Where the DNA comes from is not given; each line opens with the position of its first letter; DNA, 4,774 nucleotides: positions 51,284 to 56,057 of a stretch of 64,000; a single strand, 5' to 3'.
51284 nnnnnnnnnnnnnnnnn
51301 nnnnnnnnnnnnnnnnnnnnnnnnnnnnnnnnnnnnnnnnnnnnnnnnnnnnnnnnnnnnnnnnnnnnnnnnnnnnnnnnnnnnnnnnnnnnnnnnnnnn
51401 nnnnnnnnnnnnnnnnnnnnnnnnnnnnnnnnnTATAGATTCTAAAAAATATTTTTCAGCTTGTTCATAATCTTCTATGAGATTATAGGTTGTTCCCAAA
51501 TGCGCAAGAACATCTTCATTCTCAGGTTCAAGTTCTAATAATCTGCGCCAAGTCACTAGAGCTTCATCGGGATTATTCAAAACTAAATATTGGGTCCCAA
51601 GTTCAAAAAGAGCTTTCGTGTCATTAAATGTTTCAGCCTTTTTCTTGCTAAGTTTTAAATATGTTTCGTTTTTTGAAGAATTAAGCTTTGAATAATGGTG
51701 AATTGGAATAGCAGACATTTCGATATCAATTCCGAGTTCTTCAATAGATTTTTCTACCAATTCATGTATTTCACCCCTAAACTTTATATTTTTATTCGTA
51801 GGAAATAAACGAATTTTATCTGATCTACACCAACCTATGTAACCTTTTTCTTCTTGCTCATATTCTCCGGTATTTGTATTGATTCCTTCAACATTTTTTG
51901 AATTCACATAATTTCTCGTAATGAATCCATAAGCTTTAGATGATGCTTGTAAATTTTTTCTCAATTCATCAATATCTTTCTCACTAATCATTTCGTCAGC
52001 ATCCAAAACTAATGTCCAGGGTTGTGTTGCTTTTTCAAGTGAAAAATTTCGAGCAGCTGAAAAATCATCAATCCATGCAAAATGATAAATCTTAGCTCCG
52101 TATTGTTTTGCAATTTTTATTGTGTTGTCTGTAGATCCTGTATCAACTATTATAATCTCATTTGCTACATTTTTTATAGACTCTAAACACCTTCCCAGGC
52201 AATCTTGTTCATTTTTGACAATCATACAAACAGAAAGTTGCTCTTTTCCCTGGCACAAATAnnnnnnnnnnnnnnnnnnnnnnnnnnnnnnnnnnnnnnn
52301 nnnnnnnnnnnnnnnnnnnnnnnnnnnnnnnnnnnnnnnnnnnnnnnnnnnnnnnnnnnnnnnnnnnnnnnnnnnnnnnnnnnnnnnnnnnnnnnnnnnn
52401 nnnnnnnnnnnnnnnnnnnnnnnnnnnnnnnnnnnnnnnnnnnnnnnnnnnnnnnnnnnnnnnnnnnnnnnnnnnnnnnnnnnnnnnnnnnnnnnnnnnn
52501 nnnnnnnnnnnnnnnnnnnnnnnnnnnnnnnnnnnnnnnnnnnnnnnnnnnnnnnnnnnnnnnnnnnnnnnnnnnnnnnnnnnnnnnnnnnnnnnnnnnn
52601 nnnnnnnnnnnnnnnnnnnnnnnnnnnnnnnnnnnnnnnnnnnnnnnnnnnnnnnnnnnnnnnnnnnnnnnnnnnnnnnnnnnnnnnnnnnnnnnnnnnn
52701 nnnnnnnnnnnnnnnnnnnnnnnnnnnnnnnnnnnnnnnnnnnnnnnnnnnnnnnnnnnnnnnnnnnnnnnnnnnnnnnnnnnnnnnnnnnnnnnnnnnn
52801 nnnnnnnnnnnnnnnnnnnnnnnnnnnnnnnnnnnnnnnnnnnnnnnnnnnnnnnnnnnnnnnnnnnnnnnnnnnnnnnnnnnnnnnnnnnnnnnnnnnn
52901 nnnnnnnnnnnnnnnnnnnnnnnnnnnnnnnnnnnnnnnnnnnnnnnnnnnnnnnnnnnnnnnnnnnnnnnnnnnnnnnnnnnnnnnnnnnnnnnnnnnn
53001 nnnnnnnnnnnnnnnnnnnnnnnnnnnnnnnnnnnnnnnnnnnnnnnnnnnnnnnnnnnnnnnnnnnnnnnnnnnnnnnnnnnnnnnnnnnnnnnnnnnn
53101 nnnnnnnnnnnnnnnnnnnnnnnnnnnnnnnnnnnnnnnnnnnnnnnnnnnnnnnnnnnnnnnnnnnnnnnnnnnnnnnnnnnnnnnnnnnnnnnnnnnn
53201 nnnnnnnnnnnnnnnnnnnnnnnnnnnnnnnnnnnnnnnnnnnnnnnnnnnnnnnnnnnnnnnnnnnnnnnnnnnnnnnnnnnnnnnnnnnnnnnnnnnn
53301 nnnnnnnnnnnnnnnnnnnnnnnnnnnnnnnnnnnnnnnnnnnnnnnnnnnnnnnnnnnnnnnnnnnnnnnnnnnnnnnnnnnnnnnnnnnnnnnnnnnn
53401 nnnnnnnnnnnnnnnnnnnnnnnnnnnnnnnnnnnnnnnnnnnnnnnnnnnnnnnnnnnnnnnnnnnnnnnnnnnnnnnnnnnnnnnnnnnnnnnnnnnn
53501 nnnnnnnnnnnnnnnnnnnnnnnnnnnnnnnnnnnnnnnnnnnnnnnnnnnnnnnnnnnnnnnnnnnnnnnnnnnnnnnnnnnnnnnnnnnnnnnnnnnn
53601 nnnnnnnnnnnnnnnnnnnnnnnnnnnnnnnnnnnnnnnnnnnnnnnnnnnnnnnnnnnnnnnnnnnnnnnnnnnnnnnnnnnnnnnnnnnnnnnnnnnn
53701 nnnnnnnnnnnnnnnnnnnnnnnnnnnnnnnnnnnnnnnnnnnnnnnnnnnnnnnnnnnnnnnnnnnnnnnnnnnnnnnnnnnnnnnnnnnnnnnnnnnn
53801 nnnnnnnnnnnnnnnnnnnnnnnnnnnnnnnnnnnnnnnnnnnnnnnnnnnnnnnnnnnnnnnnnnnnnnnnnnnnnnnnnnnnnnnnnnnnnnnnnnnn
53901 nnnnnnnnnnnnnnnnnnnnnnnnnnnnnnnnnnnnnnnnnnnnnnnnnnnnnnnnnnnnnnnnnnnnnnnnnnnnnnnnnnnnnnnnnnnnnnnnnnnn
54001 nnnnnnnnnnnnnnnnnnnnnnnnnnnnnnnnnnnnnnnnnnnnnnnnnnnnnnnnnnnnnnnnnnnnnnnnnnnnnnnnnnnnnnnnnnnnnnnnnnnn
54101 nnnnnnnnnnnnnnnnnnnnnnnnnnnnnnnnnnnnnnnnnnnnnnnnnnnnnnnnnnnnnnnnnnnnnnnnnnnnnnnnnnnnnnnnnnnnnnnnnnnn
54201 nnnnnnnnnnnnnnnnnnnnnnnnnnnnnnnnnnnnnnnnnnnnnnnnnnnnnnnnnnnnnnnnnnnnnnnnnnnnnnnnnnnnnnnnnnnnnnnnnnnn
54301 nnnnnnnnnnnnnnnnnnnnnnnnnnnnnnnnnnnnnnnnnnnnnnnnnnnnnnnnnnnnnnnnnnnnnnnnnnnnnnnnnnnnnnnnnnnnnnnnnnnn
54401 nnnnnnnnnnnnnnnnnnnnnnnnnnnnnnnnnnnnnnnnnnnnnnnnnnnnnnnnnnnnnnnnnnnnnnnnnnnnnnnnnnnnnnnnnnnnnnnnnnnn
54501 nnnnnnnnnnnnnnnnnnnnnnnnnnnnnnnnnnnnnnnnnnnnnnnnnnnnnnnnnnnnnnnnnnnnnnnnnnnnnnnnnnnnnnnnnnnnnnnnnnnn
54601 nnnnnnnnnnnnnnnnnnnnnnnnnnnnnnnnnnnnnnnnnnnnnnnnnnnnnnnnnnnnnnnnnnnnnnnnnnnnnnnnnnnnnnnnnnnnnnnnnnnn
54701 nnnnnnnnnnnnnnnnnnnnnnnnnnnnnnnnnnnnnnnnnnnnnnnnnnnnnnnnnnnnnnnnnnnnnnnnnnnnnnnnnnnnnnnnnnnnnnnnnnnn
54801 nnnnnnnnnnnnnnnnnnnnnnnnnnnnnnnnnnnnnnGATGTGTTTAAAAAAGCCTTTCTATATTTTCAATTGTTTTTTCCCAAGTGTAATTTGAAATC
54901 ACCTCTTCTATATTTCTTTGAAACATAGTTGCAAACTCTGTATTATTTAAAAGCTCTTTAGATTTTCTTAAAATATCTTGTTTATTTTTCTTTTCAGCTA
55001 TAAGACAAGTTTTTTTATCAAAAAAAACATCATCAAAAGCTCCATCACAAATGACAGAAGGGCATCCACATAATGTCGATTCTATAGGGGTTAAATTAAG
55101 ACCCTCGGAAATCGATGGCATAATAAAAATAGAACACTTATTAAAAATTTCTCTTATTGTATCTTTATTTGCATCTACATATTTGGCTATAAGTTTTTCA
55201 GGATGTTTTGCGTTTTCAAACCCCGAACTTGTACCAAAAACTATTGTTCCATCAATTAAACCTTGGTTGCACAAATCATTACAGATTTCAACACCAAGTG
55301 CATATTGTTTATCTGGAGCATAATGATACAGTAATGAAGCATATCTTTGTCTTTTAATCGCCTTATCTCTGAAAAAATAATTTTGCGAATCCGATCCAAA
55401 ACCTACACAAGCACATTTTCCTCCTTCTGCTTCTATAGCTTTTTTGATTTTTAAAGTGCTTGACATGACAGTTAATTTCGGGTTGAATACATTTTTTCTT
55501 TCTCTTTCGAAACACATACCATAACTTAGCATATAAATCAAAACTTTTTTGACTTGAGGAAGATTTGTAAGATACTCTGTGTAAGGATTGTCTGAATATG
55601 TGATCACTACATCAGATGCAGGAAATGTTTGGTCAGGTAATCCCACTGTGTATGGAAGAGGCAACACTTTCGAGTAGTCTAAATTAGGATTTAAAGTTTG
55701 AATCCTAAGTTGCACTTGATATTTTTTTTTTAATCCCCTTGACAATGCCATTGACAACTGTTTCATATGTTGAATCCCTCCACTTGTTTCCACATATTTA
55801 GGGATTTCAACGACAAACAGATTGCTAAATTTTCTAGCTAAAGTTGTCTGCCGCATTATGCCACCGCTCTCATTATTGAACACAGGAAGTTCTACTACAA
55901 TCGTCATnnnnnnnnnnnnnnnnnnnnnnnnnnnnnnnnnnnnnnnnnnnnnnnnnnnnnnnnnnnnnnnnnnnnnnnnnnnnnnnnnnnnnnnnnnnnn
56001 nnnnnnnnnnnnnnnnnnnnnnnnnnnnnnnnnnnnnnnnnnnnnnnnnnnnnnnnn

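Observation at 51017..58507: Glycan biosynthesis/methylation island embedded in a phage structural operon: candidate virion (or host-surface) glycosylation system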

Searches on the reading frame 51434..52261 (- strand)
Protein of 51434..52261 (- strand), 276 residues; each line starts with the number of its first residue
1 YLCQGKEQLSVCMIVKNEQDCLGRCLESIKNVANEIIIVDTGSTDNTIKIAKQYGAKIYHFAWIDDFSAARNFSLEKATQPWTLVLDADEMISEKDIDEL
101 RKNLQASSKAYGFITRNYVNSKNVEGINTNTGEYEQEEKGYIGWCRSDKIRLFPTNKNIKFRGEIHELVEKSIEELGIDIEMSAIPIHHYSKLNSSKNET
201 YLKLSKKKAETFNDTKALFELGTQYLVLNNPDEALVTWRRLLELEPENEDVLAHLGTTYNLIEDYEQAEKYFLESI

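Call 91: find_related_loci(query=A4, collection=genome_contigs, flank=10000)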
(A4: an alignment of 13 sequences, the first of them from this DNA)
Query A4 (276 aa) in genome_contigs; peptide patterns used: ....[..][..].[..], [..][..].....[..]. (x = any residue, [..] = any of these).
600 stretches matched a pattern (row limit reached: there are more); 594 encode a relative of the query (tblastn E <= 1e-3); the best 80 are kept; 80 distinct loci.
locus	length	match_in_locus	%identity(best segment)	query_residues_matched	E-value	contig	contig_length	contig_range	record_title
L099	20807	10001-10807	47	9-268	8e-70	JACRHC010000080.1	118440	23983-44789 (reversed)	MAG: Nitrospirae bacterium isolate NC_groundwater_1767_Pr3_B-0.1um_50_141 SR-2_scaffold_141_1997338, whole genome shotgu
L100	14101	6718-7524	44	9-271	5e-66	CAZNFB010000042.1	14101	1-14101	MAG TPA_asm: uncultured Desulfobacteraceae bacterium isolate SRP141559_co1_158 genome assembly, contig: NODE_2333_length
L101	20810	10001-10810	44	9-271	9e-66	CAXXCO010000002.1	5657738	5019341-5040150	MAG: uncultured Desulfatitalea sp. isolate 7cec4d45-42e6-4393-b881-fae3dd02875f genome assembly, contig: contig_2, whole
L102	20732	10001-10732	49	6-242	3e-63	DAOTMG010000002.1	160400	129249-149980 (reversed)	MAG TPA_asm: Syntrophales bacterium isolate AMR_MDS_2927 NODE_59_length_160400_cov_10.517428, whole genome shotgun seque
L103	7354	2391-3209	42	6-268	3e-63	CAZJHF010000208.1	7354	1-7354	MAG TPA_asm: uncultured Desulfobacterales bacterium isolate binchicken_co388_108 genome assembly, contig: NODE_4168_leng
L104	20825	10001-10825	41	9-276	7e-63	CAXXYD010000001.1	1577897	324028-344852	MAG: Desulfosarcinaceae bacterium isolate d8a7a971-57cf-42a0-aaa7-90f8cedb306c genome assembly, contig: contig_1, whole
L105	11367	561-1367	45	8-268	1e-65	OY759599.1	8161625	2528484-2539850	MAG: Desulfatiglandales bacterium isolate ef928343-fb2c-4ac1-bd77-a4af7a033044 genome assembly, chromosome: 1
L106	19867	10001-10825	42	2-271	2e-61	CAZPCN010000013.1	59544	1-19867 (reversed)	MAG TPA_asm: uncultured Syntrophaceae bacterium isolate binchicken_co190_332 genome assembly, contig: NODE_1143_length_5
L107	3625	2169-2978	41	9-268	4e-61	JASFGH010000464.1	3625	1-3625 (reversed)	MAG: Desulfobacterales bacterium isolate D0606U02metaG_Bin_318 D0606U02metaG_FD_scaffold_7140_c1, whole genome shotgun s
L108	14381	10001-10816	39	7-271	3e-60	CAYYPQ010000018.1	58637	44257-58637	MAG TPA_asm: uncultured Desulfobacteraceae bacterium isolate binchicken_co129_900 genome assembly, contig: NODE_1169_len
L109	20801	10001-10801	42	9-266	7e-60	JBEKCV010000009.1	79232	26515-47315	MAG: Thermodesulfovibrionales bacterium isolate SPRUCE 168 SPRUCE_168_9, whole genome shotgun sequence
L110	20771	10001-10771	41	9-259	2e-58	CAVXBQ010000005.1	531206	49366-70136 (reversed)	MAG: uncultured delta proteobacterium isolate MFD01299.bin.2.165 genome assembly, contig: contig_22458, whole genome sho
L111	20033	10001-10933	36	6-272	9e-58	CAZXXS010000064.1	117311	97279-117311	MAG TPA_asm: uncultured Cytophagia bacterium isolate binchicken_co219_432 genome assembly, contig: k141_1615196, whole g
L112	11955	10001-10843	39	9-276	9e-58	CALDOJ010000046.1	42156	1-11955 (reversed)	MAG TPA_asm: Candidatus Woesearchaeota archaeon isolate ERR2206790_bin.73_CONCOCT_v1.1_MAG genome assembly, contig: ERZ8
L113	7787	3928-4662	43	6-244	6e-58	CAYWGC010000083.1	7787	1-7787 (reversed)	MAG TPA_asm: uncultured Thermodesulfobacteriota bacterium isolate binchicken_co181_335 genome assembly, contig: NODE_199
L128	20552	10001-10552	40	9-193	2e-43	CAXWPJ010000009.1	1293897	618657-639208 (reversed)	MAG: Terriglobia bacterium isolate 1b16e62b-751d-475c-a58a-de564b65d07b genome assembly, contig: contig_9, whole genome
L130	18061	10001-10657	40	8-239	7e-43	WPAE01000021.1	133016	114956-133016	MAG: Ignavibacteria bacterium isolate X2_MaxBin.003 scaffold_391, whole genome shotgun sequence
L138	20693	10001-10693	37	8-248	7e-40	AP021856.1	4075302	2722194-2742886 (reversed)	Candidatus Brocadia pituitae DNA, complete genome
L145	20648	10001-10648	37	8-244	4e-39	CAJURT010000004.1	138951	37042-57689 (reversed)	MAG TPA_asm: uncultured Lachnospiraceae bacterium isolate MGBC164417 genome assembly, contig: MGBC164417.4, whole genome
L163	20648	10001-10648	38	9-246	3e-36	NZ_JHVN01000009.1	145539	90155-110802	Anoxybacillus tepidamans PS2 N667DRAFT_scaffold00008.8_C, whole genome shotgun sequence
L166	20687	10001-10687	35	9-243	5e-36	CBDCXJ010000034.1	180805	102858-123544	MAG: Gaiellaceae bacterium isolate 5b833b31-763d-41a9-83c8-cc356e1f4743 genome assembly, contig: contig_34, whole genome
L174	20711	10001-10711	31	6-263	1e-35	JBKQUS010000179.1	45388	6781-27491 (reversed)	MAG: Limisphaerales bacterium isolate SEr2D2E2F__bin_178 SEr2D2E2F_000000248155, whole genome shotgun sequence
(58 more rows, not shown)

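Call 94: search_protein_families(library=pfam, proteins=[L099:12563-13690:-, L102:13225-14037:-, L111:13243-14361:+, L130:11707-12441:+, L138:16113-17039:-, L145:13390-14445:+, L163:6299-7144:+, L166:4793-5581:+, L174:11383-12270:+, L128:8907-9734:-], max_evalue=0.001)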
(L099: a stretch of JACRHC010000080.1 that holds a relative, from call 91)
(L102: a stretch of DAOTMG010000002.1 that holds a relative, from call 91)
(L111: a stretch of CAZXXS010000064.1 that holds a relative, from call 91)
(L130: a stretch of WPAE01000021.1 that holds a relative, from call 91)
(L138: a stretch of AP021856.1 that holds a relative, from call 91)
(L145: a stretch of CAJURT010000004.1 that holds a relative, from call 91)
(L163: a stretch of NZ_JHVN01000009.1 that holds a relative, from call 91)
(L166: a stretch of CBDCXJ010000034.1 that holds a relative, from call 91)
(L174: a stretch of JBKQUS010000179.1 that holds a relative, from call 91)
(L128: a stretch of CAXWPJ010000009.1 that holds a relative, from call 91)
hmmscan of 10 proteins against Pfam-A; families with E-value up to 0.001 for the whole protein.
L099:12563-13690:- (375 aa): 2 families
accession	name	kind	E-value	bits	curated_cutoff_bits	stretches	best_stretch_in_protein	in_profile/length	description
PF00669.25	Flagellin_N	-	6e-08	33.3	26.6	1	15-108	10-103/139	Bacterial flagellin N-terminal helical region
PF00700.27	Flagellin_C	-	7.8e-05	23.4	23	1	289-374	4-86/86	Bacterial flagellin C-terminal helical region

L102:13225-14037:- (270 aa): 2 families
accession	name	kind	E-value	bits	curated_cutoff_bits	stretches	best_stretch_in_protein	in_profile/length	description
PF00669.25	Flagellin_N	-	3.3e-11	43.8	26.6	1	18-141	13-138/139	Bacterial flagellin N-terminal helical region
PF00700.27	Flagellin_C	-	5.3e-06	27.1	23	1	187-270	3-86/86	Bacterial flagellin C-terminal helical region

L111:13243-14361:+ (372 aa): 2 families
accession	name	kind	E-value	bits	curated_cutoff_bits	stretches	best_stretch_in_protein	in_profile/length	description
PF00669.25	Flagellin_N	-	5.3e-45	153.3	26.6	1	5-141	1-137/139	Bacterial flagellin N-terminal helical region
PF00700.27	Flagellin_C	-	5.7e-29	100.7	23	1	286-371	1-86/86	Bacterial flagellin C-terminal helical region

L130:11707-12441:+ (244 aa): 2 families
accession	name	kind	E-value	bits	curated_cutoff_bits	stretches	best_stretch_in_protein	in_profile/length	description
PF00700.27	Flagellin_C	-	1.6e-11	44.8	23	1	165-243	8-86/86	Bacterial flagellin C-terminal helical region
PF00669.25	Flagellin_N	-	1.8e-11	44.7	26.6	1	6-106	34-137/139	Bacterial flagellin N-terminal helical region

L138:16113-17039:- (308 aa): 2 families
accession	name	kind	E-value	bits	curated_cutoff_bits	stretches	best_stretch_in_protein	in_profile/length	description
PF00669.25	Flagellin_N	-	8.7e-31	107.3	26.6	1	5-141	1-137/139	Bacterial flagellin N-terminal helical region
PF00700.27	Flagellin_C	-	1.1e-22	80.6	23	1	223-307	2-86/86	Bacterial flagellin C-terminal helical region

L145:13390-14445:+ (351 aa): 2 families
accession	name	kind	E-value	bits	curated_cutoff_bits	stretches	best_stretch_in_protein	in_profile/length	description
PF00669.25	Flagellin_N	-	9.5e-43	146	26.6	1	3-139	1-137/139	Bacterial flagellin N-terminal helical region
PF00700.27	Flagellin_C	-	2.5e-29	101.9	23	1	265-350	1-86/86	Bacterial flagellin C-terminal helical region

L163:6299-7144:+ (281 aa): 2 families
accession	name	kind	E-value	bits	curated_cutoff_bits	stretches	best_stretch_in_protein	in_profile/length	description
PF00669.25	Flagellin_N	-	4.4e-49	166.5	26.6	1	13-150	1-138/139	Bacterial flagellin N-terminal helical region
PF00700.27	Flagellin_C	-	1.2e-32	112.5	23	1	195-280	1-86/86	Bacterial flagellin C-terminal helical region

L166:4793-5581:+ (262 aa): 2 families
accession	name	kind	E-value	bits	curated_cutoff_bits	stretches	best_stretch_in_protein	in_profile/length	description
PF00669.25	Flagellin_N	-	1.3e-39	135.8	26.6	1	5-143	1-139/139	Bacterial flagellin N-terminal helical region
PF00700.27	Flagellin_C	-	2.5e-22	79.4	23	1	184-261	2-86/86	Bacterial flagellin C-terminal helical region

L174:11383-12270:+ (295 aa): 2 families
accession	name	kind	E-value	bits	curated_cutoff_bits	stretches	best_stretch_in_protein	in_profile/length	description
PF00669.25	Flagellin_N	-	7.4e-24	84.8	26.6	1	29-164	1-137/139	Bacterial flagellin N-terminal helical region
PF00700.27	Flagellin_C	-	6.4e-22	78.1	23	1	208-292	2-86/86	Bacterial flagellin C-terminal helical region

L128:8907-9734:- (275 aa): 2 families
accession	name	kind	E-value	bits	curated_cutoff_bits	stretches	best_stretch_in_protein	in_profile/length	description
PF00669.25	Flagellin_N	-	1.1e-24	87.5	26.6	1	6-127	2-124/139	Bacterial flagellin N-terminal helical region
PF00700.27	Flagellin_C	-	1.9e-18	67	23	1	190-274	2-86/86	Bacterial flagellin C-terminal helical region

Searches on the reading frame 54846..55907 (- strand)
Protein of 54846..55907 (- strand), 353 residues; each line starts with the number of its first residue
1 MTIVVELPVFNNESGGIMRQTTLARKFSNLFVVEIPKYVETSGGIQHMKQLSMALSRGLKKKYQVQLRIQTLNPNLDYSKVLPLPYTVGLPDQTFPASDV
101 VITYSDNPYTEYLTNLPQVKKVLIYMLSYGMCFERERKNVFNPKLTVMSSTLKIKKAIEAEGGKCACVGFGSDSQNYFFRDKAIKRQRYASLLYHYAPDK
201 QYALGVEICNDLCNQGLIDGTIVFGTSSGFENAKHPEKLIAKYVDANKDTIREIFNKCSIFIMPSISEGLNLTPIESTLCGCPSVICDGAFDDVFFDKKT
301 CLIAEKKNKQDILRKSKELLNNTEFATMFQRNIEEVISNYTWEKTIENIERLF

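Call 4: search_protein_families(library=pfam, proteins=[window:54846-55907:-], max_evalue=0.01)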
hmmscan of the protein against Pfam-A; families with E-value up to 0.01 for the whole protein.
window:54846-55907:- (353 aa): 4 families
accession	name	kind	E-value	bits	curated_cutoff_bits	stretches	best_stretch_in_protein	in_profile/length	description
PF00534.26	Glycos_transf_1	-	5.6e-11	42.7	26.4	1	247-334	82-170/172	Glycosyl transferases group 1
PF13692.12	Glyco_trans_1_4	-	1.2e-09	39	27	1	243-322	66-142/142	Glycosyl transferases group 1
PF13524.12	Glyco_trans_1_2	-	0.00012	22.5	25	1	247-350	36-143/144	Glycosyl transferase-like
PF20706.3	GT4-conflict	-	0.00034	20.2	26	1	245-289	269-313/385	Family 4 Glycosyltransferase in conflict systems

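Call 40: search_protein_families(library=ncbifam, proteins=[window:54846-55907:-], max_evalue=0.01)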
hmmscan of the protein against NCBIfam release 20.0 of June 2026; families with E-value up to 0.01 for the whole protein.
window:54846-55907:- (353 aa): 9 families
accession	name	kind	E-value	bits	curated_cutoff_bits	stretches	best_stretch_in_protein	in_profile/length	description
TIGR03999.1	thiol_BshA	equivalog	4.5e-07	29.1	273.7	1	247-352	262-369/375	N-acetyl-alpha-D-glucosaminyl L-malate synthase BshA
TIGR02149.1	glgA_Coryne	subfamily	3.4e-06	26.5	302.4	1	247-347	273-381/391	glycogen synthase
NF047684.1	TeichurnBiosyTuaC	equivalog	1.1e-05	24.6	550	1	246-347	278-380/391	teichuronic acid biosynthesis protein TuaC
TIGR04047.1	MSMEG_0565_glyc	hypoth_equivalog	1.7e-05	24.1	259.85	1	249-346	268-364/373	MSMEG_0565 family glycosyltransferase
TIGR03449.1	mycothiol_MshA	equivalog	2.9e-05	23.2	462.5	1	247-352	293-399/406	D-inositol-3-phosphate glycosyltransferase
TIGR02472.1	sucr_P_syn_N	equivalog_domain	4.1e-05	22.6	576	1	256-348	339-433/439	sucrose-phosphate synthase, putative, glycosyltransferase domain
NF041876.1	EPS_EpsE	equivalog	0.0002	20.7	400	1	247-337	285-377/389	exopolysaccharide biosynthesis GT4 family glycosyltransferase EpsE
TIGR03088.1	stp2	hypoth_equivalog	0.00038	19.6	409.05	1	247-353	262-370/374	TIGR03088 family PEP-CTERM/XrtA system glycosyltransferase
NF047880.1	glyco_SdgA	exception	0.0012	17.5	800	1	195-350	323-484/488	serine-aspartate repeat adhesin O-glycosyltransferase SdgA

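Call 96: search_protein_families(library=padloc, proteins=[window:54846-55907:-], max_evalue=0.001)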
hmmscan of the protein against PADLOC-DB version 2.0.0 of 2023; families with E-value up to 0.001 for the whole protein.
window:54846-55907:- (353 aa): 0 families
